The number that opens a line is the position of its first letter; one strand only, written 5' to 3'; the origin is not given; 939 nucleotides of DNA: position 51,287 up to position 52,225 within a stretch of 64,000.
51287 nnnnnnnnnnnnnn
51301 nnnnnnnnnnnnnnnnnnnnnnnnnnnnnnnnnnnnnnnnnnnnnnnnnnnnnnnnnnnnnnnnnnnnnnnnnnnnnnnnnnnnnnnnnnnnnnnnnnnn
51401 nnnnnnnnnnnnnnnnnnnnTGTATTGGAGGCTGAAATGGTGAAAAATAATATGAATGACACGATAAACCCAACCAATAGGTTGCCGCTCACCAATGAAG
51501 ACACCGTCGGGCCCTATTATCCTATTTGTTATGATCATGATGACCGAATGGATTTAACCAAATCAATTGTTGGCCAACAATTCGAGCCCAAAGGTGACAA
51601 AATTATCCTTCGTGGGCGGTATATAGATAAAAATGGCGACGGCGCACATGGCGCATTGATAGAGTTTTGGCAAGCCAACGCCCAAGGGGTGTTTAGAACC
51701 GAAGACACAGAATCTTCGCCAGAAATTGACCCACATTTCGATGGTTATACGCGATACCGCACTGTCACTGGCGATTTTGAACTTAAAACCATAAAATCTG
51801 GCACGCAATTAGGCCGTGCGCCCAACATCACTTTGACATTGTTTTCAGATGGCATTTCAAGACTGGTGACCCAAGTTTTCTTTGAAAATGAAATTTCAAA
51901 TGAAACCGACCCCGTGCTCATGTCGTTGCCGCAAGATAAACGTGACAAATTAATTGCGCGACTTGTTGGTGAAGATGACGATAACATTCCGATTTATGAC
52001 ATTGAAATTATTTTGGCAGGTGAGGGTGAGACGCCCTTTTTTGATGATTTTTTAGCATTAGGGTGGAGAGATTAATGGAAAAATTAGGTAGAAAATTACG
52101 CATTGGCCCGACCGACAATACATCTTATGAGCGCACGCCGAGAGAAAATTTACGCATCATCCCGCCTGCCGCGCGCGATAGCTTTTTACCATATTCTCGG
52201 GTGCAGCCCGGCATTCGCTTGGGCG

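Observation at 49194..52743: Intradiol (protocatechuate 3,4-dioxygenase-like) alpha/beta genes in one operon with a BKACE enzyme and an omega-aminotransferase, without any other pca genes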

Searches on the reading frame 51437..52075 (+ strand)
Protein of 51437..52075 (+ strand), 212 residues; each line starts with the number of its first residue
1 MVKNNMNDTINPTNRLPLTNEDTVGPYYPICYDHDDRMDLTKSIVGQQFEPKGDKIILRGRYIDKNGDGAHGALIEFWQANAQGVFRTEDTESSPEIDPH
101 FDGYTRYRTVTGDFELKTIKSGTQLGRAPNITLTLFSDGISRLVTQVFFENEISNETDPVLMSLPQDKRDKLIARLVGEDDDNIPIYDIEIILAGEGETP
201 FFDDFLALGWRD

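Call 5: search_protein_families(library=pfam, proteins=[window:51437-52075:+])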
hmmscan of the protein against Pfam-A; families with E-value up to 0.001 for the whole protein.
window:51437-52075:+ (212 aa): 1 family
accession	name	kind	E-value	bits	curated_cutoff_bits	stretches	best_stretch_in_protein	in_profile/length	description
PF00775.27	Dioxygenase_C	-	6.6e-15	55.5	27.3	1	42-182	16-167/182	Dioxygenase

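Call 6: search_protein_families(library=ncbifam, proteins=[window:51437-52075:+])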
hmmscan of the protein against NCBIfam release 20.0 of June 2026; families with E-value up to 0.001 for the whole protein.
window:51437-52075:+ (212 aa): 3 families
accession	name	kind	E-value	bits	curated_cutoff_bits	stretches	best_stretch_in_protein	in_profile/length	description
TIGR02423.1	protocat_alph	equivalog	3.1e-34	118.6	126.25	1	20-203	2-192/193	protocatechuate 3,4-dioxygenase subunit alpha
TIGR02422.1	protocat_beta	equivalog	7.2e-26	91.2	296.4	1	18-201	26-218/220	protocatechuate 3,4-dioxygenase subunit beta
TIGR02439.1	catechol_proteo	equivalog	5.1e-05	22.4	392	1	50-92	123-165/285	catechol 1,2-dioxygenase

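Call 19: search_solved_structures(query=window:51437-52075:+, show_alignments=2)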
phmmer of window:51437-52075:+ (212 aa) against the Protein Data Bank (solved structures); distinct sequences matched with E-value up to 0.001: 15.
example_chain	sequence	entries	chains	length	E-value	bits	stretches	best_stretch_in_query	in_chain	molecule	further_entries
2bux_A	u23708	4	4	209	7.1e-19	71.5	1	48-203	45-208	PROTOCATECHUATE 3,4-DIOXYGENASE ALPHA CHAIN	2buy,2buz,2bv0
1eo2_A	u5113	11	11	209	9.8e-19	71.1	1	48-203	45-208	PROTOCATECHUATE 3,4-DIOXYGENASE ALPHA CHAIN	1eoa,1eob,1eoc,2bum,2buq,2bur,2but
1eo9_A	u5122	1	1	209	6.6e-18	68.4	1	48-203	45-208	PROTOCATECHUATE 3,4-DIOXYGENASE ALPHA CHAIN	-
1ykk_A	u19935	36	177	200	3e-15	59.7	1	13-203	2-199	Protocatechuate 3,4-dioxygenase alpha chain | PROTOCATECHUATE 3,4-DIOXYGENASE (ALPHA CHAIN) | PROTOCATECHUATE 3,4-DIOXYGENASE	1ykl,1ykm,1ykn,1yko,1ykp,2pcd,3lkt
1eo2_B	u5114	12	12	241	1.7e-13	54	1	50-203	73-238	PROTOCATECHUATE 3,4-DIOXYGENASE BETA CHAIN | PROTOCATECHUATE 3,4-DIOXYGENASE BETA CHAIN;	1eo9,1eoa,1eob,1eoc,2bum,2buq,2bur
3mfl_M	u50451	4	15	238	2.3e-13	53.5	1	17-201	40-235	Protocatechuate 3,4-dioxygenase beta chain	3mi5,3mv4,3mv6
3lkt_M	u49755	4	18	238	2.5e-13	53.4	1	17-201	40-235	Protocatechuate 3,4-dioxygenase beta chain | PROTOCATECHUATE 3,4-DIOXYGENASE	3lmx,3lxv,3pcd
3t63_M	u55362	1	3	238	2.7e-13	53.3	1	17-201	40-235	Protocatechuate 3,4-dioxygenase beta chain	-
2but_B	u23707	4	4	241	2.8e-13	53.2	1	50-203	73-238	PROTOCATECHUATE 3,4-DIOXYGENASE BETA CHAIN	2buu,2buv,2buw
3mi1_M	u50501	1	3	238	2.9e-13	53.2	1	17-201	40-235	Protocatechuate 3,4-dioxygenase beta chain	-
2pcd_M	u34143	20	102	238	3.1e-13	53.1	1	17-201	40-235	PROTOCATECHUATE 3,4-DIOXYGENASE (BETA CHAIN) | PROTOCATECHUATE 3,4-DIOXYGENASE | Protocatechuate 3,4-dioxygenase beta chain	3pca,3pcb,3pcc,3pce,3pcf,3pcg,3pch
1yko_B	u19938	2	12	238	1.1e-12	51.3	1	17-201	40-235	Protocatechuate 3,4-dioxygenase beta chain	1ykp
1ykk_B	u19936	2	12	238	1.5e-12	50.8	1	17-201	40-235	Protocatechuate 3,4-dioxygenase beta chain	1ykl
1ykm_B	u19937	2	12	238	2.1e-12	50.4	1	17-201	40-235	Protocatechuate 3,4-dioxygenase beta chain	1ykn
9yh9_A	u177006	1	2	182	1.4e-06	31.3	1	14-158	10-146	Catechol 1,2-deoxygenase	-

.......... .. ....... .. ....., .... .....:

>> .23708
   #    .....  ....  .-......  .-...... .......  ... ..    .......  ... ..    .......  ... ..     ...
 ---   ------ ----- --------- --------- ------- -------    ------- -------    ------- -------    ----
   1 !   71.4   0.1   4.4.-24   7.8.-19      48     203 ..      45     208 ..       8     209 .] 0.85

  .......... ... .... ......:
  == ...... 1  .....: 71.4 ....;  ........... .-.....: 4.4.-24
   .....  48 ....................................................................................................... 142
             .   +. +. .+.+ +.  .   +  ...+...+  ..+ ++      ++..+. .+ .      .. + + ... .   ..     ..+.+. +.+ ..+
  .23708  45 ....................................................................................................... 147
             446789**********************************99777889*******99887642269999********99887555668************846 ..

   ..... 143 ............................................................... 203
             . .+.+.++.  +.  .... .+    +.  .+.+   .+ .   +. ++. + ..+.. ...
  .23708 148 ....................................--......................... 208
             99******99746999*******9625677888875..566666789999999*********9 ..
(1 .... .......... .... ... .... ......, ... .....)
